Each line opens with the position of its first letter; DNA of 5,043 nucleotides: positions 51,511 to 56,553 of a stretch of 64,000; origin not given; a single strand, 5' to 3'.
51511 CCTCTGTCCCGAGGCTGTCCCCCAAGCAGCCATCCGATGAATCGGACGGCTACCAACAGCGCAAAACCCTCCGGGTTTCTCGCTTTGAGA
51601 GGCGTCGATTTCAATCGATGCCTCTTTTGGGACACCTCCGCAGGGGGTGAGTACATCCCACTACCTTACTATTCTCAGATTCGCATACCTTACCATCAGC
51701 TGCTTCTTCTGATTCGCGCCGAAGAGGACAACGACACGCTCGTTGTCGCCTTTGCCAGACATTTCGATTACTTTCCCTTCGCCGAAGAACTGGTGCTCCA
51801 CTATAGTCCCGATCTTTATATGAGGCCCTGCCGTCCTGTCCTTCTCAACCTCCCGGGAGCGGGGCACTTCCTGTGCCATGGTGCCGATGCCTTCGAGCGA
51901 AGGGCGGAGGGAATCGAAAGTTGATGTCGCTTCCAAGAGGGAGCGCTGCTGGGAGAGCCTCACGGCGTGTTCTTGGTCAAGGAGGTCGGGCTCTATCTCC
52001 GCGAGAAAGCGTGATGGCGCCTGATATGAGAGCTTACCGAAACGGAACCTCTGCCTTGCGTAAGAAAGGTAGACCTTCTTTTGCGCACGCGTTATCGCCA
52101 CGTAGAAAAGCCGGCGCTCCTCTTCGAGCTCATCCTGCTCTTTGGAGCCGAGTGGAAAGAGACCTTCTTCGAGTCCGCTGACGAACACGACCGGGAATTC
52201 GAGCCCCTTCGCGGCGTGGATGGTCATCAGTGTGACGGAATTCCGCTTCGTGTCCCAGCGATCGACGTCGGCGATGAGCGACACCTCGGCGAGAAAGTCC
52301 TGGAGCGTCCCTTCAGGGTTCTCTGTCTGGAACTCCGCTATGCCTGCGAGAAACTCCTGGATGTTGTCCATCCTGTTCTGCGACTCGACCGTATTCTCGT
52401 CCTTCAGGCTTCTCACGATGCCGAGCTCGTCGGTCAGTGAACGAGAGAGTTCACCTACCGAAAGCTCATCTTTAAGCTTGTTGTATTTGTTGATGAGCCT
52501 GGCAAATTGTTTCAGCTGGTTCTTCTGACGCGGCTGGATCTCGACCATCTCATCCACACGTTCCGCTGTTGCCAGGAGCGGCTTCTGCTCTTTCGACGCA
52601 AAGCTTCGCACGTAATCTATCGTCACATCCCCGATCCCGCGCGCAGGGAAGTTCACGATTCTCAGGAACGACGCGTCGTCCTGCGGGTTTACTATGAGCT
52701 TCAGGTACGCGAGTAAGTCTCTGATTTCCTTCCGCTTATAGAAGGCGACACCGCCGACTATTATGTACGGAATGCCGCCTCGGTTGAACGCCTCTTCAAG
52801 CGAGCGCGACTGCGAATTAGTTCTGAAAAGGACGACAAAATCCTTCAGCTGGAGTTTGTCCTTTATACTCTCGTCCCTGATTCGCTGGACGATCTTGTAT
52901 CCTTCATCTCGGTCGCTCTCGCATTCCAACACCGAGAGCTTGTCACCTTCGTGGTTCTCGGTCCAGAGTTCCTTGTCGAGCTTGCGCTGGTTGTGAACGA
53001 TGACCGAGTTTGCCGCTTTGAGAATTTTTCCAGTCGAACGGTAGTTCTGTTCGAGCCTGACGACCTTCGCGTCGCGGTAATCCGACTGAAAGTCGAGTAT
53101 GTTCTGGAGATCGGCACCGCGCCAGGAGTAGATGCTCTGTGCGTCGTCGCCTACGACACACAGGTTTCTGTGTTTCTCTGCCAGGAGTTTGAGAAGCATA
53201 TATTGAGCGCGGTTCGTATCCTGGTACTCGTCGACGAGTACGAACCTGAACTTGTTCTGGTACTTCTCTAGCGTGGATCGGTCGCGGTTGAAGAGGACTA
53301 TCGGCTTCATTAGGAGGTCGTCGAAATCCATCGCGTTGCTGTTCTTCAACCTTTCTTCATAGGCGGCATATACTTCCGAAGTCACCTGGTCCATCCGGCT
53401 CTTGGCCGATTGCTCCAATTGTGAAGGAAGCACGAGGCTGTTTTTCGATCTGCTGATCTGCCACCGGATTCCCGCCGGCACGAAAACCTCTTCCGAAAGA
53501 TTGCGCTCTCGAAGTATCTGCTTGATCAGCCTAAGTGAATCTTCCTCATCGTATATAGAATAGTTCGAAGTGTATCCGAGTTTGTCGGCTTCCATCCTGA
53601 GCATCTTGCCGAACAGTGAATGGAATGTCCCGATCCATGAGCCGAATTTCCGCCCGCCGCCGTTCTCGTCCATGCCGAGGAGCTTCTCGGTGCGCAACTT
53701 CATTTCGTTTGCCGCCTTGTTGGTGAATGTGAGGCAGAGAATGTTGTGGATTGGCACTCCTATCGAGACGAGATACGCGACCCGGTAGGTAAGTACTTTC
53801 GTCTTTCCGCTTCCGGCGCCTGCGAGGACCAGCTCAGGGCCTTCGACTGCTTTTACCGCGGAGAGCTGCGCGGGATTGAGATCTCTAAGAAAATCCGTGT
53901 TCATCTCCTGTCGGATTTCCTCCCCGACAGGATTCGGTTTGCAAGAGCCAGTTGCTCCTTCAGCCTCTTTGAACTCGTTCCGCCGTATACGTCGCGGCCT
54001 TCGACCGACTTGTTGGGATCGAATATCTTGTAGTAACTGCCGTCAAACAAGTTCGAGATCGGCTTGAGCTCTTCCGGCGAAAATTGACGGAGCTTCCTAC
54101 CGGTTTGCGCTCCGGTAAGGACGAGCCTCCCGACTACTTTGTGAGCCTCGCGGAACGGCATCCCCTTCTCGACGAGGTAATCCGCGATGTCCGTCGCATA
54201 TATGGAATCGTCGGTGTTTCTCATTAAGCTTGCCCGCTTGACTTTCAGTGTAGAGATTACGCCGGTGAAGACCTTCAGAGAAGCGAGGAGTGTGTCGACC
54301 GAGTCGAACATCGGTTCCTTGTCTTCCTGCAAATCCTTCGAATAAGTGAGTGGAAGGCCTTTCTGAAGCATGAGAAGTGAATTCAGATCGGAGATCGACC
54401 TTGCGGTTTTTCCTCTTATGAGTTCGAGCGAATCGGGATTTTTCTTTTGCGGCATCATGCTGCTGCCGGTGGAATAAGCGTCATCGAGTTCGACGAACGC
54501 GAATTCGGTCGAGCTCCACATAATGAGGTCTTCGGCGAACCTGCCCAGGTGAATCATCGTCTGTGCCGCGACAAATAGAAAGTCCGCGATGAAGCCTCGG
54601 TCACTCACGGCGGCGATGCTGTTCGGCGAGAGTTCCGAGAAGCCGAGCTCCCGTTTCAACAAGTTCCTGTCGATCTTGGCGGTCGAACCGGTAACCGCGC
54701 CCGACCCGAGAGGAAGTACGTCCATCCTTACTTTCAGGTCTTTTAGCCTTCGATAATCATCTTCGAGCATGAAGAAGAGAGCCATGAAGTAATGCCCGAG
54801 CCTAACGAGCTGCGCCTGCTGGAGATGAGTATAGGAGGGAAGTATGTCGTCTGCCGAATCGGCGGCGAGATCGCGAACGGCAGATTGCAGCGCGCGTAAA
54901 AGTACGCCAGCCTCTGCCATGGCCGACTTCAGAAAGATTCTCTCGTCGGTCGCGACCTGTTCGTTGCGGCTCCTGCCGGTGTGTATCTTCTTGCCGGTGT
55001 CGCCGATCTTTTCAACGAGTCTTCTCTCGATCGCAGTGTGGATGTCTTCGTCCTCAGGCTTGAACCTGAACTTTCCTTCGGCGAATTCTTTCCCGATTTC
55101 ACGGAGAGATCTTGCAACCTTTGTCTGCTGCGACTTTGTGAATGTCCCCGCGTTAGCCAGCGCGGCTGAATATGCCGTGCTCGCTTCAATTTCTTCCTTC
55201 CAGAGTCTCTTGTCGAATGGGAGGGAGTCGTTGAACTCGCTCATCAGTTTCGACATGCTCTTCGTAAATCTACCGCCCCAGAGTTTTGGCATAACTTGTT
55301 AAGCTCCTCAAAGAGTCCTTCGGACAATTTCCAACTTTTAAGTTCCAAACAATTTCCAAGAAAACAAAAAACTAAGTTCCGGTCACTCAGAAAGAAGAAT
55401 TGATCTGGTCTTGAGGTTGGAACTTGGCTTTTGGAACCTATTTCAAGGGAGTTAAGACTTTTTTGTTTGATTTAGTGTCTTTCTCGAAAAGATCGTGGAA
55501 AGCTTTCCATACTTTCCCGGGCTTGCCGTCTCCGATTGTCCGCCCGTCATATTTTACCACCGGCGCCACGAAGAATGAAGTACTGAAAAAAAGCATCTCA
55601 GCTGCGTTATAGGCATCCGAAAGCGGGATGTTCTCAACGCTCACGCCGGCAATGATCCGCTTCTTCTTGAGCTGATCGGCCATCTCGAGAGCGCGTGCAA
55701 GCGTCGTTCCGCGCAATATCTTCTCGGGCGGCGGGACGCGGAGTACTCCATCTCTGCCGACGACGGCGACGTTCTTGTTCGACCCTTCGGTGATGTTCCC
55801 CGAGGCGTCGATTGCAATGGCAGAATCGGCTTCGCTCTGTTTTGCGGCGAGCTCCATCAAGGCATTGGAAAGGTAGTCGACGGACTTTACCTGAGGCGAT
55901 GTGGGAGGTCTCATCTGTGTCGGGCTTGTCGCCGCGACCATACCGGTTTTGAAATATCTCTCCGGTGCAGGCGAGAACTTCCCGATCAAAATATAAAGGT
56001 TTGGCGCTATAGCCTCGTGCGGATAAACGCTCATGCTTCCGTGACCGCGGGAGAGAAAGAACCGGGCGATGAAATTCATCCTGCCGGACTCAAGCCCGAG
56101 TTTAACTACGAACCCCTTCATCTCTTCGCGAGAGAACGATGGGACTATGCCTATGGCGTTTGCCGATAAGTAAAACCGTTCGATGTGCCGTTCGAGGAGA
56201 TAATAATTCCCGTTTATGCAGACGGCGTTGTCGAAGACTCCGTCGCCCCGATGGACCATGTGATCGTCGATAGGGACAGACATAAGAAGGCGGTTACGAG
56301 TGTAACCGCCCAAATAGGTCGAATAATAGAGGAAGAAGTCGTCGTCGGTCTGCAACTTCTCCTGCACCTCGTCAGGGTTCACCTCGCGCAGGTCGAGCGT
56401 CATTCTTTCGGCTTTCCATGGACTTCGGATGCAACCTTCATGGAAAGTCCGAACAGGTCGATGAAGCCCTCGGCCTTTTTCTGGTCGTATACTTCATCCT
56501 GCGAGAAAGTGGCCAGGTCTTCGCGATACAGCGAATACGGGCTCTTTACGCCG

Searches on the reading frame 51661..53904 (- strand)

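Call 8: search_protein_families(library=pfam, proteins=[window:51661-53904:-], max_evalue=0.001)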
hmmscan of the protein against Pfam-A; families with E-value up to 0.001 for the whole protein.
window:51661-53904:- (747 aa): 8 families
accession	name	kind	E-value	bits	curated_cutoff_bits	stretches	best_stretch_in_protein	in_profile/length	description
PF00580.27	UvrD-helicase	-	2.9e-88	296.5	23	1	9-276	1-270/271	UvrD/REP helicase N-terminal domain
PF13361.12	UvrD_C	-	5.4e-79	266.6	25.6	1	282-617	1-349/350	UvrD-like helicase C-terminal domain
PF13245.12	AAA_19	-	3.9e-22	79.3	25.1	1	15-260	3-132/134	AAA domain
PF13538.12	UvrD_C_2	-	8.2e-13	48.5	27.4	1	557-613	2-51/52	UvrD-like helicase C-terminal domain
PF01443.25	Viral_helicase1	-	1.7e-08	35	21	0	211-280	50-125/228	Viral superfamily 1 RNA helicase core domain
PF13604.12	AAA_30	-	4.8e-07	30.2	27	0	9-69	2-63/191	AAA domain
PF21196.3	PcrA_UvrD_tudor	-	1.2e-05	25.5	23.9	1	698-741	1-44/48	PcrA/UvrD tudor domain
PF13087.12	AAA_12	-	0.00035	20.6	27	0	532-612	113-189/195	AAA domain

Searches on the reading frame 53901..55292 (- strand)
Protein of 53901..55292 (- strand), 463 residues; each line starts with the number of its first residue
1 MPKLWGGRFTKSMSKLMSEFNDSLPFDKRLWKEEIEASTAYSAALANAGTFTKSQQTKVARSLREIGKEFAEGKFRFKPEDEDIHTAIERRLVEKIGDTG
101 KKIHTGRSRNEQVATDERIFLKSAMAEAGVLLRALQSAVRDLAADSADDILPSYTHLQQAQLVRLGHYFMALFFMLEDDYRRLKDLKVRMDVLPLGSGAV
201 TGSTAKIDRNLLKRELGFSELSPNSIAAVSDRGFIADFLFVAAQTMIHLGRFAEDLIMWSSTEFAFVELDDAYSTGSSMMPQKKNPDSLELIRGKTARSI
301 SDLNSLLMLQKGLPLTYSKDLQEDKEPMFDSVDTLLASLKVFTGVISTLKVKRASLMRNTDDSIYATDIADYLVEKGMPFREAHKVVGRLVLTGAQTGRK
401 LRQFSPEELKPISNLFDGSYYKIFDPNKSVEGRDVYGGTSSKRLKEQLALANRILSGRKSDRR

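Call 8: search_protein_families(library=pfam, proteins=[window:53901-55292:-], max_evalue=0.001)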
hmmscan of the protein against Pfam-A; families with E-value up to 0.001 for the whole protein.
window:53901-55292:- (463 aa): 2 families
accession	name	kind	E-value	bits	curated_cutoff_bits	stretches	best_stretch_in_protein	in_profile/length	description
PF00206.25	Lyase_1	-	2.4e-76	257.6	27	1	7-298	1-309/312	Lyase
PF14698.11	ASL_C2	-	1.7e-22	80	27.3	1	365-431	3-69/69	Argininosuccinate lyase C-terminal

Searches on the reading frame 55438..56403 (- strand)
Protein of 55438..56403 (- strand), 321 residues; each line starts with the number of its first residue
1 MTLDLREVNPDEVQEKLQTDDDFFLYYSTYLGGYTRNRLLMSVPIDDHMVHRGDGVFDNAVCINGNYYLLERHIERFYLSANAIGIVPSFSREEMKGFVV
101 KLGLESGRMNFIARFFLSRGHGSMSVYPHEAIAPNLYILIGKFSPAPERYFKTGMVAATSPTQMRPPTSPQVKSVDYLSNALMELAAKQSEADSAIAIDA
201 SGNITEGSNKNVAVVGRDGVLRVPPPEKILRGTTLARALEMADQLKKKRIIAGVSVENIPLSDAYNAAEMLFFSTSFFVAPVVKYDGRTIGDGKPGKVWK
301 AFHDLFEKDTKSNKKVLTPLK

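Call 8: search_protein_families(library=pfam, proteins=[window:55438-56403:-], max_evalue=0.001)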
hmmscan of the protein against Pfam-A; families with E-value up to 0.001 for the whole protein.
window:55438-56403:- (321 aa): 1 family
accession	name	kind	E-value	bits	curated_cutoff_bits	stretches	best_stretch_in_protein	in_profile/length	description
PF01063.24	Aminotran_4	-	3.2e-34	119.1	28.5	1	55-284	1-222/223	Amino-transferase class IV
